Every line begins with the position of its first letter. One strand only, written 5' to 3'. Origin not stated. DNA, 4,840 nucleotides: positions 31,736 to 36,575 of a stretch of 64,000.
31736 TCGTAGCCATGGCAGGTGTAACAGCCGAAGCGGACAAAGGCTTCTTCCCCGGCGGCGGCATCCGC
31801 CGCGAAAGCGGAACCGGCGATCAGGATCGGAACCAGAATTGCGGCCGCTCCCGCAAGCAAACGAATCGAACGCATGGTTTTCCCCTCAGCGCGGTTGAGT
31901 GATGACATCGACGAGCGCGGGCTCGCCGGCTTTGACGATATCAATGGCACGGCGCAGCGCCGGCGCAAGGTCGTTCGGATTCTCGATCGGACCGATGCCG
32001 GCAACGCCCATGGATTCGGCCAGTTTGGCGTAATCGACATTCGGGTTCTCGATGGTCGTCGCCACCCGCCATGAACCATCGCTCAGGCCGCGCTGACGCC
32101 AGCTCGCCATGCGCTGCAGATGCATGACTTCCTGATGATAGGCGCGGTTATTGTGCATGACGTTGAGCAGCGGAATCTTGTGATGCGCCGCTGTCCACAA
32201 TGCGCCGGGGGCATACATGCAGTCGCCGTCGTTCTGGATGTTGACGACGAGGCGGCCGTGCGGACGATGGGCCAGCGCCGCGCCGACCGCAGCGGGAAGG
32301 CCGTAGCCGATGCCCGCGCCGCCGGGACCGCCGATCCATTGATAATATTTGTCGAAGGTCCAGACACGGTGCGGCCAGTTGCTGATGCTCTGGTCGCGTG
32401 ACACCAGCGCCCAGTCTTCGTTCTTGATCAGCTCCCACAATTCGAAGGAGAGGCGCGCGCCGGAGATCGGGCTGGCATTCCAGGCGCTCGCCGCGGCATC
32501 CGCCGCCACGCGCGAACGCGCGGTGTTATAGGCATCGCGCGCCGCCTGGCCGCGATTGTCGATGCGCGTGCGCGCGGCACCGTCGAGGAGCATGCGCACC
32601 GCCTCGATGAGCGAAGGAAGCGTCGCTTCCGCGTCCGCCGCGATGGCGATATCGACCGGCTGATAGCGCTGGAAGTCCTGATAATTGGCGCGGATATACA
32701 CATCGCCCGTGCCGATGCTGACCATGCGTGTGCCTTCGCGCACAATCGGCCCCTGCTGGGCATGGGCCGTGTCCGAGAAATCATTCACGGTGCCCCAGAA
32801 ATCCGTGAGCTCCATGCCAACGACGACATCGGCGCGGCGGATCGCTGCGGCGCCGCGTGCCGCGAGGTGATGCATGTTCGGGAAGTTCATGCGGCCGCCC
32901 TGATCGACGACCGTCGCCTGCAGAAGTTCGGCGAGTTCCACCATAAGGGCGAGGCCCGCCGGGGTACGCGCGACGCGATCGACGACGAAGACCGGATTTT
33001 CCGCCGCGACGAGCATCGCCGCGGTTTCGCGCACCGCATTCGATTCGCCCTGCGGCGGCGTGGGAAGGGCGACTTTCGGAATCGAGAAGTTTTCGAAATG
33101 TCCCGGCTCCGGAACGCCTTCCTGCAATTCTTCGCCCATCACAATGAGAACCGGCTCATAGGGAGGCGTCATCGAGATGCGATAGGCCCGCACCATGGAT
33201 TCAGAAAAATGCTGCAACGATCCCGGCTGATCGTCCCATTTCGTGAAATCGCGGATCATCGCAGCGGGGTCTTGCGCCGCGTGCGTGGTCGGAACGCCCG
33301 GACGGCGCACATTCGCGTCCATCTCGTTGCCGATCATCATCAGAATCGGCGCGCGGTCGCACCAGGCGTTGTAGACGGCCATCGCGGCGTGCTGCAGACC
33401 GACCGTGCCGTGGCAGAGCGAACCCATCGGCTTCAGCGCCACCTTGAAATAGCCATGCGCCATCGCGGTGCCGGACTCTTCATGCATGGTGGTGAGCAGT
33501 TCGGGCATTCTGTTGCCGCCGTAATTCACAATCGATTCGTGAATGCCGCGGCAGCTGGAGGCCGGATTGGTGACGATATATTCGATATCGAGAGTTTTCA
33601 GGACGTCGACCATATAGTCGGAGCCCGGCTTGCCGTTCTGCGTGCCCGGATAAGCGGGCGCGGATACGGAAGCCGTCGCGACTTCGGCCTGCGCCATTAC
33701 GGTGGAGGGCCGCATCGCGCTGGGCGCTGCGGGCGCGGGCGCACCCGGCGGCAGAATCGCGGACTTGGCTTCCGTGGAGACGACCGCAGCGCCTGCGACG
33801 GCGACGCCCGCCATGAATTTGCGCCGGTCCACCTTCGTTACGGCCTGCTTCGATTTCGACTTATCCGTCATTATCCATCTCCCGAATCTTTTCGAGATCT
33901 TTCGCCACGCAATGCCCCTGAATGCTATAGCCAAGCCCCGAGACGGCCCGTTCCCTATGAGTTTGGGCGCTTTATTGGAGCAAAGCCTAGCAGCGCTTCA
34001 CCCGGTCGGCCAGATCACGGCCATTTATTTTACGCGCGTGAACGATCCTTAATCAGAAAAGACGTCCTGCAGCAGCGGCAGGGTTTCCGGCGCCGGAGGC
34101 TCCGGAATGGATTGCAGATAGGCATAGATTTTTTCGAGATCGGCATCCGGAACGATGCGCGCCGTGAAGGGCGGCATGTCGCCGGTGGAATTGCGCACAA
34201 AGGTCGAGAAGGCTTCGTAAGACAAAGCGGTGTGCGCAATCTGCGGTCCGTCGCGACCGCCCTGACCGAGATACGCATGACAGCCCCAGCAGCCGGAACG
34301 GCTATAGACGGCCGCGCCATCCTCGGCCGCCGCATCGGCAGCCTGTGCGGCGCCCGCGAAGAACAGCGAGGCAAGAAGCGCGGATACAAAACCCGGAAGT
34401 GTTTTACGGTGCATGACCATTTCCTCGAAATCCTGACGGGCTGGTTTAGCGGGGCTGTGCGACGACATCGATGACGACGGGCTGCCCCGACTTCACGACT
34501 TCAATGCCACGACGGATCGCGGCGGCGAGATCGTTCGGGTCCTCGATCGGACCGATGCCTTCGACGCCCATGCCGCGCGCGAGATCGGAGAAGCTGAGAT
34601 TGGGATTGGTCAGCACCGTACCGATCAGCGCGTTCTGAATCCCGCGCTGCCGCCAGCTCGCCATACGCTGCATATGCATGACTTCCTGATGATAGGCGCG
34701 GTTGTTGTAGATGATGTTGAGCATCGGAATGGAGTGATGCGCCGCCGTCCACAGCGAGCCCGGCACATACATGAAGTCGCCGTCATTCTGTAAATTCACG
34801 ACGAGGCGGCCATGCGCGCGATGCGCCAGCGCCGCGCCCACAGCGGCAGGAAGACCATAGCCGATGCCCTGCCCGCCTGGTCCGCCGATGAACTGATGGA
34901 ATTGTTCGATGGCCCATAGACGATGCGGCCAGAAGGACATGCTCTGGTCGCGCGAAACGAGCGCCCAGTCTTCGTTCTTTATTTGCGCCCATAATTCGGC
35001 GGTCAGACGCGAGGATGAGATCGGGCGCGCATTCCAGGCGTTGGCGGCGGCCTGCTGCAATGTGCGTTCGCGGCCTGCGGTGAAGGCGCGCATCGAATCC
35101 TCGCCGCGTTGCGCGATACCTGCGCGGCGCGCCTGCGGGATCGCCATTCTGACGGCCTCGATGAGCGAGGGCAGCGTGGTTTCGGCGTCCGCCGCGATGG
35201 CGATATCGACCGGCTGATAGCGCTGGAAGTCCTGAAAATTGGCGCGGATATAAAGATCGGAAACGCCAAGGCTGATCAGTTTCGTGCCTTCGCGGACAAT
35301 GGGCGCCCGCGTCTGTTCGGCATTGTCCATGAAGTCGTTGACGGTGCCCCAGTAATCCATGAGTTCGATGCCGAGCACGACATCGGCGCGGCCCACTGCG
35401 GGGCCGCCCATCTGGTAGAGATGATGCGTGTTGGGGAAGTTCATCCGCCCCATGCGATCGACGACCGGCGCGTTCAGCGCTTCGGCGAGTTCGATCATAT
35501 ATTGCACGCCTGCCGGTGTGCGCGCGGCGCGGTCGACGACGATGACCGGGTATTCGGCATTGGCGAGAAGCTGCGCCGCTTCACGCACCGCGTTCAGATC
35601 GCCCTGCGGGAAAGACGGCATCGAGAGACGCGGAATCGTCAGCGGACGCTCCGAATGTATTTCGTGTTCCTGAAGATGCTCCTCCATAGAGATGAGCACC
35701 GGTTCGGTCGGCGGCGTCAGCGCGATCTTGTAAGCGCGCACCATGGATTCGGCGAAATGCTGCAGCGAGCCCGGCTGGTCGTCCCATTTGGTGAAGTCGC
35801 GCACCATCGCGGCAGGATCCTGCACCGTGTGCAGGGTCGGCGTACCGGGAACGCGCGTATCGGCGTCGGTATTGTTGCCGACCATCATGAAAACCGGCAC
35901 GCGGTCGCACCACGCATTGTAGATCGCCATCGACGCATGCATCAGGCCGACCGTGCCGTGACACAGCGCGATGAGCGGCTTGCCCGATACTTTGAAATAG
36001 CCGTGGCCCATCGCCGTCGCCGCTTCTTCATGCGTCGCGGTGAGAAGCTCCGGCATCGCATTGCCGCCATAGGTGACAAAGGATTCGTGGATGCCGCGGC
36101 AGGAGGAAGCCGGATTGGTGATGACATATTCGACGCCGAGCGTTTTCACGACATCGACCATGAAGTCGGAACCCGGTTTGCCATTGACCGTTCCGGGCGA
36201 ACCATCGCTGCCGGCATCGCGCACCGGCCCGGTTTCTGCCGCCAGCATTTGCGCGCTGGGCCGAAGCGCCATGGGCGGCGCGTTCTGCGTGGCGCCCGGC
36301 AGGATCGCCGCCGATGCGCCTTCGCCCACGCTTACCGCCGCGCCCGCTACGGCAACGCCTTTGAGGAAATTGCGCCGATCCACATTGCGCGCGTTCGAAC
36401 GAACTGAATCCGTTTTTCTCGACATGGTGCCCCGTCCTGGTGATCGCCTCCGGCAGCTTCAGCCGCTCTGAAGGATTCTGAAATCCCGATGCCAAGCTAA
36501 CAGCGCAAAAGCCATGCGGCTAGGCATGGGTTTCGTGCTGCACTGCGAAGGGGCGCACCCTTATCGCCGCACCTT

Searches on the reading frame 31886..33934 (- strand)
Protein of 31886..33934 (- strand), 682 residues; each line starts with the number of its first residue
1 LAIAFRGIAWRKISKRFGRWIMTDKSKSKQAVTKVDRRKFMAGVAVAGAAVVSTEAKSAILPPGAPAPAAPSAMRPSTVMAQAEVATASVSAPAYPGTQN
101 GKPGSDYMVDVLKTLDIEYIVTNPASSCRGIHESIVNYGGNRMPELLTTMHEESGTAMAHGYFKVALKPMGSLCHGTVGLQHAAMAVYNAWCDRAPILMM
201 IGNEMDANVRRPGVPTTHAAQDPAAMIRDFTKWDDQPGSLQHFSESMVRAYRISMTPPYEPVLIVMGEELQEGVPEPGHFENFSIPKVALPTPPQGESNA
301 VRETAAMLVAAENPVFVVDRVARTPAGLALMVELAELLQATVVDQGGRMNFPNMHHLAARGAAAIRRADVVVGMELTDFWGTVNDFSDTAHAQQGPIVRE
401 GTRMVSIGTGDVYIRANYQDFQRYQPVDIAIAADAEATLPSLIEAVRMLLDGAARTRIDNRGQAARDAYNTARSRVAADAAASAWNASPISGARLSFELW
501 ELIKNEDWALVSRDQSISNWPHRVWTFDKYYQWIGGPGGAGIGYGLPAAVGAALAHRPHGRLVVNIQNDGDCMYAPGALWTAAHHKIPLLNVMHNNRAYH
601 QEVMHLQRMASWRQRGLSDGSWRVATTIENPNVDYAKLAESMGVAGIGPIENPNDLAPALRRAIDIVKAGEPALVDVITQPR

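Call 42: search_protein_families(library=ncbifam, proteins=[window:31886-33934:-], max_evalue=0.00001)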
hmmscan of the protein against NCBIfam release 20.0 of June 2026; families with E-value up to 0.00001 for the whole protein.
window:31886-33934:- (682 aa): 42 families (the best 25 are shown)
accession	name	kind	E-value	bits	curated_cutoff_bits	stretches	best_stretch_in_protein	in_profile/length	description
NF006203.0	PRK08327.1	equivalog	4.9e-60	203.6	456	1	104-680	11-569/571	thiamine pyrophosphate-requiring protein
NF005485.1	PRK07092.1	equivalog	5.6e-45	154.1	493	1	108-680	7-519/523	benzoylformate decarboxylase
NF006122.0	PRK08266.1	subfamily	1.1e-37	129.7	571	2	104-451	6-329/543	hypothetical protein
NF004807.0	PRK06154.1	equivalog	1.4e-33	116.4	607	1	96-680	14-555/565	thiamine pyrophosphate-requiring protein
NF006052.0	PRK08199.1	subfamily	7.3e-33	113.7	539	1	100-681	6-539/559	thiamine pyrophosphate protein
NF005760.0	PRK07586.1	equivalog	3.3e-32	112.2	363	2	531-665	377-503/514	acetolactate synthase large subunit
TIGR00118.1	acolac_lg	equivalog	2.1e-26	92.5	538.35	1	104-678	3-533/557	biosynthetic-type acetolactate synthase large subunit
NF004919.0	PRK06276.1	equivalog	5.1e-24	84.5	866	1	104-681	3-540/582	acetolactate synthase large subunit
NF006378.0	PRK08617.1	equivalog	8.6e-24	83.8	510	2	99-334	5-227/556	acetolactate synthase AlsS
NF005712.0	PRK07524.1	subfamily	5.3e-23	81.3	500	1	147-677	44-527/536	5-guanidino-2-oxopentanoate decarboxylase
NF005713.0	PRK07525.1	subfamily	9.1e-22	77.2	620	1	146-679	46-562/592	sulfoacetaldehyde acetyltransferase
NF008431.0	PRK11269.1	equivalog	3.2e-21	75.5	791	1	108-679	10-555/591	glyoxylate carboligase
NF006187.0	PRK08322.1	equivalog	3.6e-21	75.2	509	1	104-665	4-517/548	acetolactate synthase large subunit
TIGR03457.1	sulphoacet_xsc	equivalog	4.9e-21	74.7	676.4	1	145-679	41-556/579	sulfoacetaldehyde acetyltransferase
NF009122.0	PRK12474.1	subfamily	5.4e-21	75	835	1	538-645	388-488/518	hypothetical protein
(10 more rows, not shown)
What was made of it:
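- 29099..36425 (-): Associated context: three tandem pairs of a Tat-signal thiamine-diphosphate enzyme followed by a small monohaem cytochrome c, plus a fourth cytochrome c. The ThDP enzymes are at 29467-31389, 31886-33871 and 34446-36425. The cytochromes c are at about 29099-29452, 31522-31875 and 34049-34420. All NCBIfam hits fall below the family cutoffs (call 42).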

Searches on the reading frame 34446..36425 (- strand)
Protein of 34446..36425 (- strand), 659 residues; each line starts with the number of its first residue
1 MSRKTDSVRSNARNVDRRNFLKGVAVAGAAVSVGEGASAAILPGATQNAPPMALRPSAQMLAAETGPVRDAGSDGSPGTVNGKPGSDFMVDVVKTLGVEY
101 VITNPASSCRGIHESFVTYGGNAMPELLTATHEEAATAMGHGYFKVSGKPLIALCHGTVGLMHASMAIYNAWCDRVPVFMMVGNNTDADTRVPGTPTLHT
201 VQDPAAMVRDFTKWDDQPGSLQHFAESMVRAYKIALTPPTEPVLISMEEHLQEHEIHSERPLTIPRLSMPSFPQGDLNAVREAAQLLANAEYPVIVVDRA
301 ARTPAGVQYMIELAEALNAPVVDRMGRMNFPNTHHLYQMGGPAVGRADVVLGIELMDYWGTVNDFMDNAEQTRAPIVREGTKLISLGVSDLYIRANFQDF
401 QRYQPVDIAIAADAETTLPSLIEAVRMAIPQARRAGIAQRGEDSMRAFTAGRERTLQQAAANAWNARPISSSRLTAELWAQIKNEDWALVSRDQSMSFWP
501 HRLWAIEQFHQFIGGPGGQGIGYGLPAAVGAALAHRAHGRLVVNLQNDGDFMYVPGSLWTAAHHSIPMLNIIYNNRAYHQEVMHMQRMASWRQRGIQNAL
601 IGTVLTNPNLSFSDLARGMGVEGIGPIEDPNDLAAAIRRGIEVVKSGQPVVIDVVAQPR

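Call 41: search_solved_structures(query=window:34446-36425:-, max_evalue=1e-10)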
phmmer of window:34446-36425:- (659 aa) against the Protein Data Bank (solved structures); distinct sequences matched with E-value up to 1e-10: 92 (the best 60 are shown).
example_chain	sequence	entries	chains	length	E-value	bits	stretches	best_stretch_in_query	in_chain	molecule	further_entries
4q9d_A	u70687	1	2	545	5.9e-30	107.5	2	86-340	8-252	Benzoylformate decarboxylase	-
9zgl_A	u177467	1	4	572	6.8e-25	90.8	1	80-325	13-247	Ancestral acetolactate synthase, catabolic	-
3iae_A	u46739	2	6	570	1.3e-21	80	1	124-310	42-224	Benzaldehyde lyase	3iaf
3d7k_A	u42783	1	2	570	1.9e-21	79.4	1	125-310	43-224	Benzaldehyde lyase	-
2ag0_A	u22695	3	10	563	1.9e-21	79.4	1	125-310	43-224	benzaldehyde lyase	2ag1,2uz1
2uz1_B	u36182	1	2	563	1.9e-21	79.4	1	125-310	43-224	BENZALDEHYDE LYASE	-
4qpz_A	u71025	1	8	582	9.1e-21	77.2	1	125-309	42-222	Formolase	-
4rjj_A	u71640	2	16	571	1.5e-19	73.2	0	84-323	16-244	Acetolactate synthase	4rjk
4rji_A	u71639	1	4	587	1.6e-19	73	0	84-323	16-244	Acetolactate synthase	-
7orx_AAA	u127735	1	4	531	5.3e-19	71.3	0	494-636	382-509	Probable benzoylformate decarboxylase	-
1po7_A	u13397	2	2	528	6e-19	71.2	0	96-457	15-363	Benzoylformate decarboxylase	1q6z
4juf_A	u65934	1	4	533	6.8e-19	71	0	128-459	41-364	Benzoylformate decarboxylase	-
2v3w_A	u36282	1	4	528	8.3e-19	70.7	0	128-457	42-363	BENZOYLFORMATE DECARBOXYLASE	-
4gm4_A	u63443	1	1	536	8.8e-19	70.6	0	128-457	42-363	Benzoylformate decarboxylase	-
4k9m_A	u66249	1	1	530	1e-18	70.4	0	128-458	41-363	Benzoylformate decarboxylase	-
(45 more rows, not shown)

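Call 42: search_protein_families(library=ncbifam, proteins=[window:34446-36425:-], max_evalue=0.00001)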
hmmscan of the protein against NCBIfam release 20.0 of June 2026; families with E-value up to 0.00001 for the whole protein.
window:34446-36425:- (659 aa): 45 families (the best 25 are shown)
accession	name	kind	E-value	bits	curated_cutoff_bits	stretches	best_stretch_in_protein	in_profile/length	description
NF006203.0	PRK08327.1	equivalog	8.3e-63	212.8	456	1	85-656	11-568/571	thiamine pyrophosphate-requiring protein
NF006122.0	PRK08266.1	subfamily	1.1e-48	166.1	571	1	85-655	6-523/543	hypothetical protein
NF005485.1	PRK07092.1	equivalog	7.5e-48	163.6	493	1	89-656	7-518/523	benzoylformate decarboxylase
NF006052.0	PRK08199.1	subfamily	1.1e-41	142.8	539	1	82-658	7-539/559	thiamine pyrophosphate protein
NF004807.0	PRK06154.1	equivalog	8.8e-38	130.3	607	1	84-656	21-554/565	thiamine pyrophosphate-requiring protein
NF005712.0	PRK07524.1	subfamily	1.1e-37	129.8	500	1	89-655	9-528/536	5-guanidino-2-oxopentanoate decarboxylase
TIGR00118.1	acolac_lg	equivalog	2.6e-37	128.5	538.35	1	85-656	3-534/557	biosynthetic-type acetolactate synthase large subunit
NF005760.0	PRK07586.1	equivalog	1.4e-36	126.6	363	2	441-642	301-503/514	acetolactate synthase large subunit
NF004919.0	PRK06276.1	equivalog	4.4e-35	121.1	866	1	85-658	3-540/582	acetolactate synthase large subunit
TIGR03457.1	sulphoacet_xsc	equivalog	1e-33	116.6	676.4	1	87-656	6-556/579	sulfoacetaldehyde acetyltransferase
NF005713.0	PRK07525.1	subfamily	1.2e-33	116.4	620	1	89-656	12-562/592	sulfoacetaldehyde acetyltransferase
NF004710.0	PRK06048.1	equivalog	7.5e-32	110.5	976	2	86-338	11-256/561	acetolactate synthase large subunit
NF005039.0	PRK06456.1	equivalog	2.1e-31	109.1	868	1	85-638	4-529/572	acetolactate synthase large subunit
NF006378.0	PRK08617.1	equivalog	1.1e-30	106.5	510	2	83-323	8-237/556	acetolactate synthase AlsS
NF006581.0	PRK09107.1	equivalog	6.8e-29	100.6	974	1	84-654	12-551/595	acetolactate synthase 3 large subunit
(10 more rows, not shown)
